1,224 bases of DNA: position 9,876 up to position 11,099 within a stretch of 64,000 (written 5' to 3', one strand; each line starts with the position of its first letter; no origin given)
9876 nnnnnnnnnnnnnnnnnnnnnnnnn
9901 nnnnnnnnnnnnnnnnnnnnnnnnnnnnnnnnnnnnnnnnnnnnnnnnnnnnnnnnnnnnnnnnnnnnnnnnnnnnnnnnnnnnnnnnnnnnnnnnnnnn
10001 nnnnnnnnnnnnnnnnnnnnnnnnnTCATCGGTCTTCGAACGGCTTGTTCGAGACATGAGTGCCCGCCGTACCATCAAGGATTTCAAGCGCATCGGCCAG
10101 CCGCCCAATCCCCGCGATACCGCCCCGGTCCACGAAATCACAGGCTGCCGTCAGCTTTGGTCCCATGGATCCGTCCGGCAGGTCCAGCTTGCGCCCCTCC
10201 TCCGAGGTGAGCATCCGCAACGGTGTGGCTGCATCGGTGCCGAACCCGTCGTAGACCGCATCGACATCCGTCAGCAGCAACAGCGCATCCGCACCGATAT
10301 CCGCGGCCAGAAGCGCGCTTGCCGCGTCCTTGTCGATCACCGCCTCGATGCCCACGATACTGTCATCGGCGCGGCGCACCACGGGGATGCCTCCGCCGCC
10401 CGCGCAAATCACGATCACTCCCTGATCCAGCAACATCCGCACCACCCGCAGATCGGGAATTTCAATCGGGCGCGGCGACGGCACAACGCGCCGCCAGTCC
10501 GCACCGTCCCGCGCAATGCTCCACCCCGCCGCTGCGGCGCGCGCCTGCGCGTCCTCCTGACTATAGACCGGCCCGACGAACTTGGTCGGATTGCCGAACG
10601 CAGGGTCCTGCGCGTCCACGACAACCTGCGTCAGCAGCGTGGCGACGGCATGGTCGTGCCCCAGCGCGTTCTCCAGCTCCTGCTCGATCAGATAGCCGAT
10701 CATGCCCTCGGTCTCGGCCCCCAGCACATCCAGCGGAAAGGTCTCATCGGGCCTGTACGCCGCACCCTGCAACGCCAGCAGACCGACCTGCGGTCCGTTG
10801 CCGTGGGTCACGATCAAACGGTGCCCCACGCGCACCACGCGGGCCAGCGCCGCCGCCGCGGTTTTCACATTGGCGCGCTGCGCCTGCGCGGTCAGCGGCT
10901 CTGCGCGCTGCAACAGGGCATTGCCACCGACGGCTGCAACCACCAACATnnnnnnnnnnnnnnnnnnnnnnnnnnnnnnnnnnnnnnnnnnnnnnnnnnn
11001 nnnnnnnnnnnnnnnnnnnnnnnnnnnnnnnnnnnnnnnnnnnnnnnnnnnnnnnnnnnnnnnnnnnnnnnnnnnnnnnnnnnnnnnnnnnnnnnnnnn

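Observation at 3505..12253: Arginine deiminase and carbamate kinase hard-wired into an N-type ATPase operon (arcA-arcC-atpDCQRBEFAG)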

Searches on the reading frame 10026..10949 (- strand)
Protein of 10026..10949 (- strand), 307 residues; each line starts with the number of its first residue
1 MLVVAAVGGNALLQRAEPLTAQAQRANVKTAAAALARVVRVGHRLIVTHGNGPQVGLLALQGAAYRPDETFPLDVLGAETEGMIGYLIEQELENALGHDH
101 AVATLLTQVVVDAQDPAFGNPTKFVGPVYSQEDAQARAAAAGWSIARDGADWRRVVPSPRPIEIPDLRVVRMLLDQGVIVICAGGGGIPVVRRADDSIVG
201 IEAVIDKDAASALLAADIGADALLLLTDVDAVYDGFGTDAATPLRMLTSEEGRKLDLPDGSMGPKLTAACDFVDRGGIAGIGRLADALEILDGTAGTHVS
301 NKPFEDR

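Call 3: search_protein_families(library=pfam, proteins=[window:10026-10949:-])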
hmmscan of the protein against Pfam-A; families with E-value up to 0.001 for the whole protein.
window:10026-10949:- (307 aa): 1 family
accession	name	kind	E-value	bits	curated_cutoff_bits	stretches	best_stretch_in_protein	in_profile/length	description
PF00696.33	AA_kinase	-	3.1e-27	96.3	24.9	1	1-278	1-228/234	Amino acid kinase family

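Call 4: search_protein_families(library=ncbifam, proteins=[window:10026-10949:-])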
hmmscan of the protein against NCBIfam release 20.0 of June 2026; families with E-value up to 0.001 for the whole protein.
window:10026-10949:- (307 aa): 9 families
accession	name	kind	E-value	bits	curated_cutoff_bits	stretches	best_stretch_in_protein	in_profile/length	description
NF009008.0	PRK12354.1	subfamily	4.8e-130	433.2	361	1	1-302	1-301/308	carbamate kinase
TIGR00746.1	arcC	equivalog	4.4e-110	367.5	358.25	1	3-300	3-308/309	carbamate kinase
NF006926.0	PRK09411.1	equivalog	1.6e-96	323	416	1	3-300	4-296/297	carbamate kinase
NF009007.0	PRK12352.1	subfamily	5.9e-68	229.1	266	1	2-300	4-314/316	carbamate kinase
TIGR00761.1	argB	equivalog_domain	3e-08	33.5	151.3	1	188-276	137-225/231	acetylglutamate kinase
NF010659.0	PRK14058.1-1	equivalog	1.7e-07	30.7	223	1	176-276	140-240/267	[LysW]-aminoadipate kinase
TIGR01027.1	proB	equivalog_domain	7.8e-07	28.5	186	1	188-237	126-175/363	glutamate 5-kinase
NF010661.0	PRK14058.1-3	equivalog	2.9e-05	23.3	251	1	187-281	157-249/283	acetylglutamate/acetylaminoadipate kinase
TIGR01092.1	P5CS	equivalog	7.1e-05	21.2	796.75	1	170-244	134-206/715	delta l-pyrroline-5-carboxylate synthetase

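Call 32: find_related_loci(query=window:10026-10949:-, collection=metagenome_contigs, flank=6000)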
Query window:10026-10949:- (307 aa) in metagenome_contigs; peptide patterns used: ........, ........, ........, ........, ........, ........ (x = any residue, [..] = any of these).
598 stretches matched a pattern (row limit reached: there are more); 537 encode a relative of the query (tblastn E <= 1e-3); the best 80 are kept; 80 distinct loci.
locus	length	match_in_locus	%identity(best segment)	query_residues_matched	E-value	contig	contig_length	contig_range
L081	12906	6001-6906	81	1-302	1e-159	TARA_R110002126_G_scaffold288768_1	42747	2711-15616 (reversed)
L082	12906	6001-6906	82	1-302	6e-156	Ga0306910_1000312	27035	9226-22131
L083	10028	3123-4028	81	1-302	2e-155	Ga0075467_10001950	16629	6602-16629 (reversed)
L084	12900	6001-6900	83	1-300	2e-154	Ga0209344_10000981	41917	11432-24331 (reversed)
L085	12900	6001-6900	82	1-300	3e-149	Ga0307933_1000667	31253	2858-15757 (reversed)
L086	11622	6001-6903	74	1-301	8e-148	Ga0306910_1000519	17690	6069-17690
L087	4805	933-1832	77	1-300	1e-147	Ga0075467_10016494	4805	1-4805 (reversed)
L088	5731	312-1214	73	1-301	7e-146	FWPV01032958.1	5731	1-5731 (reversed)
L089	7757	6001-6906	73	1-302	5e-145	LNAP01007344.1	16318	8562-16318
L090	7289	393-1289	74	1-299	3e-144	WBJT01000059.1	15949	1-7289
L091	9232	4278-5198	71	1-307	6e-144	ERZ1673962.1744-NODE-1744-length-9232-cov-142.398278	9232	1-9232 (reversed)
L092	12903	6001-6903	73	1-301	9e-144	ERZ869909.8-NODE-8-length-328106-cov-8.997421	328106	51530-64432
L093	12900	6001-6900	75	1-300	1e-143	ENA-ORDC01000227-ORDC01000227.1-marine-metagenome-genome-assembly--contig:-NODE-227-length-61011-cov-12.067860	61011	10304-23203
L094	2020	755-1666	72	1-304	9e-154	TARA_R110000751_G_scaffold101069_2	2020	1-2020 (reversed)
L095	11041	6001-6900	73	1-300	8e-143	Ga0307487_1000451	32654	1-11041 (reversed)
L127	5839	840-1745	67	1-302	9e-126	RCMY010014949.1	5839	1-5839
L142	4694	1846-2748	71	1-301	4e-121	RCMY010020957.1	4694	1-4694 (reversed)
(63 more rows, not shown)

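Call 57: search_protein_families(library=pfam, max_evalue=0.001, proteins=[L127:1765-2325:+, L127:2363-3133:+, L142:2766-3536:+, L127:147-506:-, L127:603-1772:+])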
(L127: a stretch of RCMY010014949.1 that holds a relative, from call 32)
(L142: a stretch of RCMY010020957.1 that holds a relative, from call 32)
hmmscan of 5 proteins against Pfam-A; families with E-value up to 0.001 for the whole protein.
L127:1765-2325:+ (186 aa): 1 family
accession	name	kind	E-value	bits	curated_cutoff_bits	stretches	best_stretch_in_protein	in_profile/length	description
PF03729.18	DUF308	-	4.6e-30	104.1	25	3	74-145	1-73/73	Short repeat of unknown function (DUF308)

L127:2363-3133:+ (256 aa): 3 families
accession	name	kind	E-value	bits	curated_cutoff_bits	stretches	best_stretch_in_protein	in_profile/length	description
PF13561.12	adh_short_C2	-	3.7e-63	213.7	27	1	14-253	1-235/236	Enoyl-(Acyl carrier protein) reductase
PF00106.31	adh_short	-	4.2e-58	196.5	26.6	1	7-198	1-192/195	short chain dehydrogenase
PF08659.16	KR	-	2.2e-13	50.9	22.6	1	10-162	4-156/180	KR domain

L142:2766-3536:+ (256 aa): 3 families
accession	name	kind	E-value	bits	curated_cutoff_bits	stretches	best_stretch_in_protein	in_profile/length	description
PF13561.12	adh_short_C2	-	5.3e-65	219.7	27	1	14-253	1-235/236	Enoyl-(Acyl carrier protein) reductase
PF00106.31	adh_short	-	1.8e-58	197.7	26.6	1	7-198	1-192/195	short chain dehydrogenase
PF08659.16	KR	-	5e-13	49.8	22.6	1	10-166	4-160/180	KR domain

L127:147-506:- (119 aa): 0 families

L127:603-1772:+ (389 aa): 1 family
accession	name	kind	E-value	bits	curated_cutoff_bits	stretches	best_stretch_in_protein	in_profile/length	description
PF00696.33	AA_kinase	-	6.7e-24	85.4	24.9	1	80-356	1-227/234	Amino acid kinase family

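Call 65: find_encoding_contigs(protein=window:10026-10949:-, flank=3000, max_places=6)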
Protein window:10026-10949:- (307 aa): no gene with exactly this product is on record in the collection.

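Call 66: find_homologous_proteins(query=window:10026-10949:-, max_evalue=1e-100)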
Query window:10026-10949:- (307 aa): 1993 proteins with E <= 1e-100 among 8000 candidates; the best 120 are listed.
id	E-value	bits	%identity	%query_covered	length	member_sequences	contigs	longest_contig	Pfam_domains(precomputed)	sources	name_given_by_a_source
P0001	2.8e-192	656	99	100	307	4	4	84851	PF00696.34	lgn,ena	-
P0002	1.2e-163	562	85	98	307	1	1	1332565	PF00696.34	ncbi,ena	-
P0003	1.1e-162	558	86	98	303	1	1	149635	PF00696.34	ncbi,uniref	ncbi:carbamate kinase [Roseovarius sp. S1116L3]|uniref:carbamate kinase n=1 Tax=Roseovarius roseus T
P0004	4.4e-162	556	84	98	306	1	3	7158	PF00696.34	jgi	jgi:carbamate kinase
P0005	2.6e-161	554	85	98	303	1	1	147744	PF00696.34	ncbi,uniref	ncbi:carbamate kinase [Roseovarius sp. S4756]|uniref:carbamate kinase n=1 Tax=Roseovarius maritimus 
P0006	1.3e-160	552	83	98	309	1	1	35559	PF00696.34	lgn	-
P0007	2.3e-160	551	84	98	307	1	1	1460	PF00696.34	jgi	jgi:carbamate kinase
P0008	5.7e-160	549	83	100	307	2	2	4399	PF00696.34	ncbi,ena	-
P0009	5.7e-160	549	84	98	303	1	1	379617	PF00696.34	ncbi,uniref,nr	ncbi:carbamate kinase [Roseovarius amoyensis]|uniref:carbamate kinase n=1 Tax=Roseovarius amoyensis 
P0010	1.8e-159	548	82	98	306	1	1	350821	PF00696.34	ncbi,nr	ncbi:carbamate kinase [Rhodobacteraceae bacterium KMM 6894]|nr:carbamate kinase [Rhodobacteraceae ba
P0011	2.6e-159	547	82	100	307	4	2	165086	PF00696.34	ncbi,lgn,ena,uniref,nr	ncbi:carbamate kinase [Roseovarius sp. ZX-A-9]|uniref:carbamate kinase n=1 Tax=Roseovarius sp. ZX-A-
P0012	2.7e-159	547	85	98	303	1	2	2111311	PF00696.34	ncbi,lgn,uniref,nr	ncbi:carbamate kinase [Roseovarius nanhaiticus]|uniref:Carbamate kinase n=1 Tax=Roseovarius nanhaiti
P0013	4.6e-159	547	82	98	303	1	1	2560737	PF00696.34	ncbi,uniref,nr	ncbi:carbamate kinase [Pseudorhodobacter turbinis]|uniref:Carbamate kinase n=1 Tax=Pseudorhodobacter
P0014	4.9e-159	546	83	98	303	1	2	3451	PF00696.34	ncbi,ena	-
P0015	5.4e-159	546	83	98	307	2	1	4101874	PF00696.34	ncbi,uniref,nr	ncbi:carbamate kinase [Roseovarius arcticus]|uniref:carbamate kinase n=1 Tax=Roseovarius arcticus Ta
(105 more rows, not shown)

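Call 67: find_encoding_contigs(protein=P0001, flank=6000, max_places=4)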
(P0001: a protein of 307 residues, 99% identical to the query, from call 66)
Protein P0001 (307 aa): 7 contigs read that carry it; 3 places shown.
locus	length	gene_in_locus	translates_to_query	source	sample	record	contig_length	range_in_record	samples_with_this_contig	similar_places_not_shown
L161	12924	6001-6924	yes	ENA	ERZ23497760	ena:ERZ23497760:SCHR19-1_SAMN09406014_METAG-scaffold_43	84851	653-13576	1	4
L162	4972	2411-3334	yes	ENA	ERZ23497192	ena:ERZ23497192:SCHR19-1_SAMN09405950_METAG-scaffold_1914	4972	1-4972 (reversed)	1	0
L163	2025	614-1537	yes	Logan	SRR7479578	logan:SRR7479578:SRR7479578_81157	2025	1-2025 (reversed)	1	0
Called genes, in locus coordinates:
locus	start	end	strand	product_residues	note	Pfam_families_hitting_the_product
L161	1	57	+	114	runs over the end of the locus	PF13591:MerR_2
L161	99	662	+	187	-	-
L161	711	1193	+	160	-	PF00210:Ferritin, PF02915:Rubrerythrin (weak)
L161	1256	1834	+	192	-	-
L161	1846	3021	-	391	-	PF00871:Acetate_kinase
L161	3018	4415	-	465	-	PF01575:MaoC_dehydratas, PF13452:FAS1_DH_region, PF01515:PTA_PTB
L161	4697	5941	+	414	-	PF02274:ADI, PF19420:DDAH_eukar (faint)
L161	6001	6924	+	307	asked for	PF00696:AA_kinase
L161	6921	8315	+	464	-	PF02874:ATP-synt_ab_N (weak), PF00006:ATP-synt_ab, PF22919:ATP-synt_VA_C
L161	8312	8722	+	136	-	PF02823:ATP-synt_DE_N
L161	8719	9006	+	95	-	PF09527:ATPase_gene1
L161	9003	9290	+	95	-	PF12966:AtpR (weak)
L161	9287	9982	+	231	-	PF00119:ATP-synt_A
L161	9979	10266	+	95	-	PF00137:ATP-synt_C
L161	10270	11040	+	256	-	PF00430:ATP-synt_B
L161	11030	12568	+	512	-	PF02874:ATP-synt_ab_N, PF00006:ATP-synt_ab, PF00306:ATP-synt_ab_C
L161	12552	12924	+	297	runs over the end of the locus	PF00231:ATP-synt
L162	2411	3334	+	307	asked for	PF00696:AA_kinase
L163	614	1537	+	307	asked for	PF00696:AA_kinase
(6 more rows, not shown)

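Call 68: find_encoding_contigs(protein=P0003, flank=8000, max_places=2)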
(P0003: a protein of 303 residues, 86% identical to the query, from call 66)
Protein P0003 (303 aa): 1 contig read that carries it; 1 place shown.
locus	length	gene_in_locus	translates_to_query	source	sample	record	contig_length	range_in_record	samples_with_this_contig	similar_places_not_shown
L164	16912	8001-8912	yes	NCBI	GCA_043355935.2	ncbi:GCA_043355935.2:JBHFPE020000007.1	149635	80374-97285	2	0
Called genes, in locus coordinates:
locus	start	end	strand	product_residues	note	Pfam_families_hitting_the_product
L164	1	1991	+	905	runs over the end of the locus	PF00005:ABC_tran, PF13401:AAA_22 (faint), PF13304:AAA_21 (weak), PF00005:ABC_tran, PF12679:ABC2_membrane_2, PF12698:ABC2_membrane_3, PF01061:ABC2_membrane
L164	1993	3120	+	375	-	PF12679:ABC2_membrane_2, PF12698:ABC2_membrane_3, PF01061:ABC2_membrane, PF12730:ABC2_membrane_4 (weak)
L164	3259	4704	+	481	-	PF03606:DcuC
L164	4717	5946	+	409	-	PF02274:ADI, PF19420:DDAH_eukar (faint)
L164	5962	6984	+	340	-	PF00881:Nitroreductase (weak)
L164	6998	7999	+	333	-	PF02729:OTCace_N, PF00185:OTCace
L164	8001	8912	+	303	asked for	PF00696:AA_kinase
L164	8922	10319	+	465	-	PF02874:ATP-synt_ab_N (weak), PF00006:ATP-synt_ab, PF22919:ATP-synt_VA_C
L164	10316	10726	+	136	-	PF02823:ATP-synt_DE_N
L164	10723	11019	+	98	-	PF09527:ATPase_gene1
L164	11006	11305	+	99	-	PF12966:AtpR (weak)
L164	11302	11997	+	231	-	PF00119:ATP-synt_A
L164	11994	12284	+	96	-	PF00137:ATP-synt_C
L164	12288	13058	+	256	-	PF00430:ATP-synt_B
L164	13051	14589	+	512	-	PF02874:ATP-synt_ab_N, PF00006:ATP-synt_ab, PF00306:ATP-synt_ab_C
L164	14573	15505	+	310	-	PF00231:ATP-synt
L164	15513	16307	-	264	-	PF00027:cNMP_binding, PF13545:HTH_Crp_2, PF00325:Crp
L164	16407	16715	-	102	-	-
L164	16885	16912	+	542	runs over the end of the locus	PF13431:TPR_17 (faint)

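Call 69: find_encoding_contigs(protein=P0002, flank=8000, max_places=2)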
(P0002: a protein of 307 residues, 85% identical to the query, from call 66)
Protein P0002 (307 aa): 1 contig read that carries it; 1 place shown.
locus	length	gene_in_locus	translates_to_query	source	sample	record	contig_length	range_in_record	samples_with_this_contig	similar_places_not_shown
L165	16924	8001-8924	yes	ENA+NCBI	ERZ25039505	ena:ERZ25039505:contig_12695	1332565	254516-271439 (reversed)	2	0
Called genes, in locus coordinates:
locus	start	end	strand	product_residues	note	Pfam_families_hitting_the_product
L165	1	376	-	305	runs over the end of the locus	PF00126:HTH_1, PF03466:LysR_substrate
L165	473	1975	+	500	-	PF00171:Aldedh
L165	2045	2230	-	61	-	-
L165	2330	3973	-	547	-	PF07167:PhaC_N, PF00561:Abhydrolase_1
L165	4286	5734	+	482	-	PF03606:DcuC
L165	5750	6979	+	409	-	PF02274:ADI, PF19420:DDAH_eukar (faint)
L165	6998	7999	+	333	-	PF02729:OTCace_N, PF00185:OTCace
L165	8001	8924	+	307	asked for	PF00696:AA_kinase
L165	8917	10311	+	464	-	PF02874:ATP-synt_ab_N (weak), PF00006:ATP-synt_ab, PF22919:ATP-synt_VA_C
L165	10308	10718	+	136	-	PF02823:ATP-synt_DE_N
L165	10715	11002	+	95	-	PF09527:ATPase_gene1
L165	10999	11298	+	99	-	-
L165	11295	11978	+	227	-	PF00119:ATP-synt_A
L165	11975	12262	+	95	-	PF00137:ATP-synt_C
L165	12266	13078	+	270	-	PF00430:ATP-synt_B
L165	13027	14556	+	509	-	PF02874:ATP-synt_ab_N, PF00006:ATP-synt_ab, PF00306:ATP-synt_ab_C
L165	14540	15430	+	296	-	PF00231:ATP-synt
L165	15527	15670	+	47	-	-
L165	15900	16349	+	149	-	PF01047:MarR, PF12802:MarR_2, PF13463:HTH_27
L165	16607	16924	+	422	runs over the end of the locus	PF01547:SBP_bac_1, PF13416:SBP_bac_8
